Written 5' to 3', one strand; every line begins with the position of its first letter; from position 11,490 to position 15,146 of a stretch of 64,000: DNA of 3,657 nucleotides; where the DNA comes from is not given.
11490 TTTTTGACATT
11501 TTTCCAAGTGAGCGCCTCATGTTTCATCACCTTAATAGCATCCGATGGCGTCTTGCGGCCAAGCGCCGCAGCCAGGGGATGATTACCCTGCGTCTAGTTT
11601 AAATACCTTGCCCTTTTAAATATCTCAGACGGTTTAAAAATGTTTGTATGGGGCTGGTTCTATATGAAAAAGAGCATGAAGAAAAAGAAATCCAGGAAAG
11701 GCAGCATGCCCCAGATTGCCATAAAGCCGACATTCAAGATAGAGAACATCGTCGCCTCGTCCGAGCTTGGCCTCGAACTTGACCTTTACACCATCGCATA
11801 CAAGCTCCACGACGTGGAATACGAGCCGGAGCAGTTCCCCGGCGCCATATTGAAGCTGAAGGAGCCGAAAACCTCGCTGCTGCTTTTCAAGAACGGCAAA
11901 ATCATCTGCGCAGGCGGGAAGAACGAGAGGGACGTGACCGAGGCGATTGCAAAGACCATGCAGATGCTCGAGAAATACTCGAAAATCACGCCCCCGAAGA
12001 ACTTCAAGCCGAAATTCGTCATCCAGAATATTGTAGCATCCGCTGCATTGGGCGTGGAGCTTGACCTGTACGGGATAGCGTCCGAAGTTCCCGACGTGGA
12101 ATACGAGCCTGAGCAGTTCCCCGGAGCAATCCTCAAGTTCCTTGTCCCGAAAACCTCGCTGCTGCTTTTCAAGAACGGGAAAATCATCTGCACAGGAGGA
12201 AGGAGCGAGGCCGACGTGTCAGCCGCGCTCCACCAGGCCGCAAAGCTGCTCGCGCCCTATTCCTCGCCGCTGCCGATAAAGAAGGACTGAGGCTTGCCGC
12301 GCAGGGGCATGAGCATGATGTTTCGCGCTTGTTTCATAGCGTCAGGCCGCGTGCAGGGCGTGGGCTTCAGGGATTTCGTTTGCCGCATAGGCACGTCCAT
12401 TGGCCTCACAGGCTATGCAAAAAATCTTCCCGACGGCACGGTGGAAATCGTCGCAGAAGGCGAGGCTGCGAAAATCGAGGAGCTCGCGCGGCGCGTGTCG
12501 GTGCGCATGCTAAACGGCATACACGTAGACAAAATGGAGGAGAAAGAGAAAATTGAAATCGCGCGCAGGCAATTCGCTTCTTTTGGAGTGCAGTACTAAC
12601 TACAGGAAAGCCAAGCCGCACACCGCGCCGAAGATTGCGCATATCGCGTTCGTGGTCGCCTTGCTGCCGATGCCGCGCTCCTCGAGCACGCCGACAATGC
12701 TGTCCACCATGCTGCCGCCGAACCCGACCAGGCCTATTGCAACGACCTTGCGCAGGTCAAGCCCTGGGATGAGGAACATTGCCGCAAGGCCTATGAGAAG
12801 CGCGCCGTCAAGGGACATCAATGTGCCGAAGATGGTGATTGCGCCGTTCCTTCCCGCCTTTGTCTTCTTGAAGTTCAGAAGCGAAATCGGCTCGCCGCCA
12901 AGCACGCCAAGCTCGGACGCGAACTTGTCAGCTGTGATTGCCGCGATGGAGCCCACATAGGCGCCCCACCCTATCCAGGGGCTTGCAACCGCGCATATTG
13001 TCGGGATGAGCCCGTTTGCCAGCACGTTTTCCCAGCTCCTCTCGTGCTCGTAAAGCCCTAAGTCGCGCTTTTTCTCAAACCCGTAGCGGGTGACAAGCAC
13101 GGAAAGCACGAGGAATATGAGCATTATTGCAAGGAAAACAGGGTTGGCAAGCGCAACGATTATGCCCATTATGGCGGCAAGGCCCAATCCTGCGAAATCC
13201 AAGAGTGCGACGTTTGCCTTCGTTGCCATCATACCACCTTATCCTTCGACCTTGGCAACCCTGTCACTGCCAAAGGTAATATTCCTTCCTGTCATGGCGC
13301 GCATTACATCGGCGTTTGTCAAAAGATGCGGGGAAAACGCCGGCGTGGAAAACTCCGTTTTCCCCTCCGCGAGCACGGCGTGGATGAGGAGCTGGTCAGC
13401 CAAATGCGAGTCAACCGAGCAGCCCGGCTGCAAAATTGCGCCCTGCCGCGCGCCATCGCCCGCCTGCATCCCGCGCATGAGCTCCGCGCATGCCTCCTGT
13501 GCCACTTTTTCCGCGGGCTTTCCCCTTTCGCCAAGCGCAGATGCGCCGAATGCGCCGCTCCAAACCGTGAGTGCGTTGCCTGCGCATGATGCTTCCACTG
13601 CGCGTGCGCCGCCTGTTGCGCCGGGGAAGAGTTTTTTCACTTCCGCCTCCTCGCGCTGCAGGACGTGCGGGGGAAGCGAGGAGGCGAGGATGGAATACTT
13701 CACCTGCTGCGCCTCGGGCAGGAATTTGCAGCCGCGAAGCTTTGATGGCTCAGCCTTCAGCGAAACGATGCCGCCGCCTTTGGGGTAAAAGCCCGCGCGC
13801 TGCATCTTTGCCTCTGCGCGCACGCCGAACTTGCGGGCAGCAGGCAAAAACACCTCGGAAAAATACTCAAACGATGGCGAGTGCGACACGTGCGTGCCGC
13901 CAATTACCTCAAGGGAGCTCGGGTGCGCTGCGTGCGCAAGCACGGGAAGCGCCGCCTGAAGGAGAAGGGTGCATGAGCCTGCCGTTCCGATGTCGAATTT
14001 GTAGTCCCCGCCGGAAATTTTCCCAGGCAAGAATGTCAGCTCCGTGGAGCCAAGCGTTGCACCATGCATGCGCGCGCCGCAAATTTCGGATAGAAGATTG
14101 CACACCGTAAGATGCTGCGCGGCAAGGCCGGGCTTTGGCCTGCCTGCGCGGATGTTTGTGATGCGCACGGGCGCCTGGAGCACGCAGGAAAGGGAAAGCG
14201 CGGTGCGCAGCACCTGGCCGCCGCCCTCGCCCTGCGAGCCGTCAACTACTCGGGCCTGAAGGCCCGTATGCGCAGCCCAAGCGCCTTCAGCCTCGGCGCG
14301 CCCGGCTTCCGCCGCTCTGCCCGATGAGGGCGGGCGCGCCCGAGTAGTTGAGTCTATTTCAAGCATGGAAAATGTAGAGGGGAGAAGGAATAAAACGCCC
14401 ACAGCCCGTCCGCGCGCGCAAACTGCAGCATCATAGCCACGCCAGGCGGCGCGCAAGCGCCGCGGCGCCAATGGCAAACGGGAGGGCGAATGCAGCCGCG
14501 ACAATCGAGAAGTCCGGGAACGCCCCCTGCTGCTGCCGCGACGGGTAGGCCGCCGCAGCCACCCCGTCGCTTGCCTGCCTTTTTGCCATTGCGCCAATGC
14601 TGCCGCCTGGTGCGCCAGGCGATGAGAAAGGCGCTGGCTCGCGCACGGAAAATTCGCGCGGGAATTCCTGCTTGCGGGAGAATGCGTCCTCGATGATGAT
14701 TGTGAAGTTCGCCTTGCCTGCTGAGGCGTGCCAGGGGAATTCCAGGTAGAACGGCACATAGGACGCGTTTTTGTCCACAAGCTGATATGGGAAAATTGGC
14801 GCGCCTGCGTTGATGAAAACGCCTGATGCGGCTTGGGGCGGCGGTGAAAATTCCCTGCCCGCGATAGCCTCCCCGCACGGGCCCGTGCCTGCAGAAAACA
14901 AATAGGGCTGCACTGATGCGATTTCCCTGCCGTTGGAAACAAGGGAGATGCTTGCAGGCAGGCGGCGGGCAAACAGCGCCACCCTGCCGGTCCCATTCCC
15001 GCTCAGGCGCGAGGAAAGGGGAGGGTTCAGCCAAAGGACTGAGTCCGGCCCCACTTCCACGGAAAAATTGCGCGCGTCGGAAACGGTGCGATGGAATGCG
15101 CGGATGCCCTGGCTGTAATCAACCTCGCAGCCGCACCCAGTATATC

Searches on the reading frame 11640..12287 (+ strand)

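Call 71: search_protein_families(library=pfam, proteins=[window:11640-12287:+], max_evalue=0.0001)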
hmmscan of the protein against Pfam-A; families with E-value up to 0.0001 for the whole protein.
window:11640-12287:+ (216 aa): 1 family
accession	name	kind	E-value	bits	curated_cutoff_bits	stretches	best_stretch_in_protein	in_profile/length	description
PF00352.27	TBP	-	9.6e-55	182.8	22.9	2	32-113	2-85/85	Transcription factor TFIID (or TATA-binding protein, TBP)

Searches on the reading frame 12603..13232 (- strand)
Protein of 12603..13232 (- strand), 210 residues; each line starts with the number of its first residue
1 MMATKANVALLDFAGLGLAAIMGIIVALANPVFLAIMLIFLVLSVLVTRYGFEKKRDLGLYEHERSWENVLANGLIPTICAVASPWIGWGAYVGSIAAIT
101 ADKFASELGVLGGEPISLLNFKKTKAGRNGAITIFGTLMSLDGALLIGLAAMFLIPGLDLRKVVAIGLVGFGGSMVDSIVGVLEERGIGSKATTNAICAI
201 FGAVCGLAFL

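Call 71: search_protein_families(library=pfam, proteins=[window:12603-13232:-], max_evalue=0.0001)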
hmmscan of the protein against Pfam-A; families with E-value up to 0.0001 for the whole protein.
window:12603-13232:- (210 aa): 1 family
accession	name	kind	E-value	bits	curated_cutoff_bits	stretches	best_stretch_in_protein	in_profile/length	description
PF01940.21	DUF92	-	3.5e-41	141.7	27.5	1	6-187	11-211/251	Integral membrane protein DUF92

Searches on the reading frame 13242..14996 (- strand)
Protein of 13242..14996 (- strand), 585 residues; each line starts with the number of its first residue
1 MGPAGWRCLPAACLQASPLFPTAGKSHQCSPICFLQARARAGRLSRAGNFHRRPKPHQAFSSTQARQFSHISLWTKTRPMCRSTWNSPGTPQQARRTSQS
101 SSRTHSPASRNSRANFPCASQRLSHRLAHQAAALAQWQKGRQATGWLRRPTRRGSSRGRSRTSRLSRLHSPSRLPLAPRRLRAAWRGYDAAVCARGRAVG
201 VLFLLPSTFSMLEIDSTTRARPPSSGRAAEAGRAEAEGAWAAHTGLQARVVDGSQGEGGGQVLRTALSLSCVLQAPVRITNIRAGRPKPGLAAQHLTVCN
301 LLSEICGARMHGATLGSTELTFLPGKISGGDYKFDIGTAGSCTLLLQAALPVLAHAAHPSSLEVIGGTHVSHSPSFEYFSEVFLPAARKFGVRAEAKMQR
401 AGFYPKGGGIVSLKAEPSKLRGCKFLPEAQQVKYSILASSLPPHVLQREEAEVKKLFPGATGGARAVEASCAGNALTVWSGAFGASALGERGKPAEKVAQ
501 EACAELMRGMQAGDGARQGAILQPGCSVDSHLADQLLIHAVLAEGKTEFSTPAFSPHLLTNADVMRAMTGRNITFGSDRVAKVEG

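Call 71: search_protein_families(library=pfam, proteins=[window:13242-14996:-], max_evalue=0.0001)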
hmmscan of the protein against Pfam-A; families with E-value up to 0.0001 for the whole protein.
window:13242-14996:- (585 aa): 2 families
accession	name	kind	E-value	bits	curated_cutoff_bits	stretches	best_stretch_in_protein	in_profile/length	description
PF01137.26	RTC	-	1.4e-79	266.8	27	1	256-574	2-220/221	RNA 3'-terminal phosphate cyclase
PF05189.18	RTC_insert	-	2.7e-07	31.4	23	1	438-509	15-100/102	RNA 3'-terminal phosphate cyclase (RTC), insert domain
